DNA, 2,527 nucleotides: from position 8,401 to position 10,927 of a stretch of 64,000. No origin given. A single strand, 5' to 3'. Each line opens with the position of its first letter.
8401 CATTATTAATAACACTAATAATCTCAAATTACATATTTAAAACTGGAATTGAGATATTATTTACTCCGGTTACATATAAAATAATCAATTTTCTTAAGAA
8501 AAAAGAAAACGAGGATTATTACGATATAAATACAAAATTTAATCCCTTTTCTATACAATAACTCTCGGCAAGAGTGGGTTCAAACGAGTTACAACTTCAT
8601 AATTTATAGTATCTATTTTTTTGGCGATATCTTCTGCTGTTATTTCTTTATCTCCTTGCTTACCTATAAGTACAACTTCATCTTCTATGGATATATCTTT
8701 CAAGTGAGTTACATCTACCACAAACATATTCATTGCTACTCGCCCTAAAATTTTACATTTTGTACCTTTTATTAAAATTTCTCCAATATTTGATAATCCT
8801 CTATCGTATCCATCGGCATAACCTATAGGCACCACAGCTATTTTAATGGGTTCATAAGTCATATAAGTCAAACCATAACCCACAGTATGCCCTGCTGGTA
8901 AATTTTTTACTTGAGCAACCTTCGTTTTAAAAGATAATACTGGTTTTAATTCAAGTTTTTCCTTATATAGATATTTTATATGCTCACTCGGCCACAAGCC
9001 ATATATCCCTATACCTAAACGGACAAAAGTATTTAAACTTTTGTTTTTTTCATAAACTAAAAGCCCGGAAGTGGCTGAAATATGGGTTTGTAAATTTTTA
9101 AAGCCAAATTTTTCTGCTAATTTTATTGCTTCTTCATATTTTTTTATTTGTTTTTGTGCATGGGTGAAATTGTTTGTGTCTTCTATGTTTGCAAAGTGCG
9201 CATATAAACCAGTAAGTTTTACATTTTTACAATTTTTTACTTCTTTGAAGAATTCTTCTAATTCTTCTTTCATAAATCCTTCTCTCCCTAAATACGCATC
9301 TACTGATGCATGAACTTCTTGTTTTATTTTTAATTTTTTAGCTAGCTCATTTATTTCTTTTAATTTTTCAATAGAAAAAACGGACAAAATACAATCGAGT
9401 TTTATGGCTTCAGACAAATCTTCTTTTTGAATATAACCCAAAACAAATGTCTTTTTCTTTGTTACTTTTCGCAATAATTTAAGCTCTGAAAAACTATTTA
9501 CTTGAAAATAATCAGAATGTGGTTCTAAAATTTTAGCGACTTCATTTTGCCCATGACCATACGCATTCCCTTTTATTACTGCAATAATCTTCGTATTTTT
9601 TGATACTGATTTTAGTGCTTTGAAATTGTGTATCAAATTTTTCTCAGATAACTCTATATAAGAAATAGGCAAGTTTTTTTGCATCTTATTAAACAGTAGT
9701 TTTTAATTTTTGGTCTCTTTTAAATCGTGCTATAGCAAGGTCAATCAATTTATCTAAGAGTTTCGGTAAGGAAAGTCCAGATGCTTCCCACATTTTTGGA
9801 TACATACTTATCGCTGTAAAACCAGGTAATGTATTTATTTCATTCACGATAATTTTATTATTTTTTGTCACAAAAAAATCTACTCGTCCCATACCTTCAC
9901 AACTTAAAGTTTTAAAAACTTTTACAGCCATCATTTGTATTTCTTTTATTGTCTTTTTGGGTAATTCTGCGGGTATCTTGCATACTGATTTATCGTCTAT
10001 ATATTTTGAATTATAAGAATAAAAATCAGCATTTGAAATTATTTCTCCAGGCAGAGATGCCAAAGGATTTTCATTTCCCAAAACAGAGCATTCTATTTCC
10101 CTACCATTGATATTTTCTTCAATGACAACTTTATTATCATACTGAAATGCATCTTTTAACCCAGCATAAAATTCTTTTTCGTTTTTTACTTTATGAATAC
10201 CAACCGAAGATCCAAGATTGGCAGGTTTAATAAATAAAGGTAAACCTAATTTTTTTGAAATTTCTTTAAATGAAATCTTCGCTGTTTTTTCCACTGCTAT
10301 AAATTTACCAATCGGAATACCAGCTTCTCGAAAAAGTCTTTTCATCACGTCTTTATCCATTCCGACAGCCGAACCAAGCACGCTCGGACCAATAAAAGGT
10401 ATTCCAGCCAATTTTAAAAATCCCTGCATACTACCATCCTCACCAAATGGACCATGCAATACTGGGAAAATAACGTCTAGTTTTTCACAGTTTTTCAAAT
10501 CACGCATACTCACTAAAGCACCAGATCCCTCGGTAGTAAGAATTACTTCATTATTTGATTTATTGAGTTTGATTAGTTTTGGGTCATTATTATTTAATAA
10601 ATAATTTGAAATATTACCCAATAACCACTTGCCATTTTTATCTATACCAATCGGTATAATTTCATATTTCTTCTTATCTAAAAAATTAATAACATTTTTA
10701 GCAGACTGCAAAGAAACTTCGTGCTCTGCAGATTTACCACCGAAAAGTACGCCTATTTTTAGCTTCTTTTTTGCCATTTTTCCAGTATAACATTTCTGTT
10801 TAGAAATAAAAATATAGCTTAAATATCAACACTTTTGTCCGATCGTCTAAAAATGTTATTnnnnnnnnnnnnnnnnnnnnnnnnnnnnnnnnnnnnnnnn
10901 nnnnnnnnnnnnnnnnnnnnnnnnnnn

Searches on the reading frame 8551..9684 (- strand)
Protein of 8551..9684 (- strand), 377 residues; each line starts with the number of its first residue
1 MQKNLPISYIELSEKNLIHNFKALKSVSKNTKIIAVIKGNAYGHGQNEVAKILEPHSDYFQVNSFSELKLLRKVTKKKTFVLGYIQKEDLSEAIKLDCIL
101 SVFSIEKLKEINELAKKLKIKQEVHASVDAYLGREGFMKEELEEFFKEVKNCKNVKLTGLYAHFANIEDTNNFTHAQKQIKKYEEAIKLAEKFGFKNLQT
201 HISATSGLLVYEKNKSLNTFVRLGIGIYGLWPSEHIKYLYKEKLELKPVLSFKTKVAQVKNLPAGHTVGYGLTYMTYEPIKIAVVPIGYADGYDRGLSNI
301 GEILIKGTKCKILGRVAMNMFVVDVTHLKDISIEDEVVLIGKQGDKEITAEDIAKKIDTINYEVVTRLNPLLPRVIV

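Call 92: search_protein_families(library=pfam, proteins=[window:8551-9684:-], max_evalue=0.00001)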
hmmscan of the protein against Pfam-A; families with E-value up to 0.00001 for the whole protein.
window:8551-9684:- (377 aa): 2 families
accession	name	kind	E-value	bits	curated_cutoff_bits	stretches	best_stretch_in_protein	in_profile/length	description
PF00842.27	Ala_racemase_C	-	3.5e-46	156.3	25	1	249-375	1-126/127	Alanine racemase, C-terminal domain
PF01168.26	Ala_racemase_N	-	3.6e-46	158.1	24.1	1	15-230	4-218/220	Alanine racemase, N-terminal domain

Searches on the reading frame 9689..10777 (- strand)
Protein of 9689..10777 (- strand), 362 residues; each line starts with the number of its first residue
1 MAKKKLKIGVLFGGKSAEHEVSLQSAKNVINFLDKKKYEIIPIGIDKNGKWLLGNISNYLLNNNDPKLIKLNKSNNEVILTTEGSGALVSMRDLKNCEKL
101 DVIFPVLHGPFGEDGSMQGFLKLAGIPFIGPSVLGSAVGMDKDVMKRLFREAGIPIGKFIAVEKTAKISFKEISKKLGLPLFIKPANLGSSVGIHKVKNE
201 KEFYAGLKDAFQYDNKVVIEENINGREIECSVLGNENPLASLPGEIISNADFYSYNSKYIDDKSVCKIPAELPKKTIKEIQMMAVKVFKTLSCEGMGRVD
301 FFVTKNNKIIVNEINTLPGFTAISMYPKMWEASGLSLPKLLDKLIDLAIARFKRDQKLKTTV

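Call 92: search_protein_families(library=pfam, proteins=[window:9689-10777:-], max_evalue=0.00001)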
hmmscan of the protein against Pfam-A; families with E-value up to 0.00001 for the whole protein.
window:9689-10777:- (362 aa): 6 families
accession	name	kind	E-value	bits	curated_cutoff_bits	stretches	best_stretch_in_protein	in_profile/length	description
PF07478.18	Dala_Dala_lig_C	-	2.7e-74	249.5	24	1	148-346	1-204/204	D-ala D-ala ligase C-terminus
PF01820.27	Dala_Dala_lig_N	-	9.4e-38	129.9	34.6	1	7-131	1-121/121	D-ala D-ala ligase N-terminus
PF02222.28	ATP-grasp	-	1.2e-13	51.6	27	1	148-315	2-160/179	ATP-grasp domain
PF02786.22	CPSase_L_D2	-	4.3e-11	43.2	19.8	1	141-316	1-178/211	Carbamoyl-phosphate synthase L chain, ATP binding domain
PF13535.11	ATP-grasp_4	-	3e-07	30.6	27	1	178-317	2-151/160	ATP-grasp domain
PF01071.24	GARS_A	-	3.4e-06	27.5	27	1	141-238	2-104/194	Phosphoribosylglycinamide synthetase, ATP-grasp (A) domain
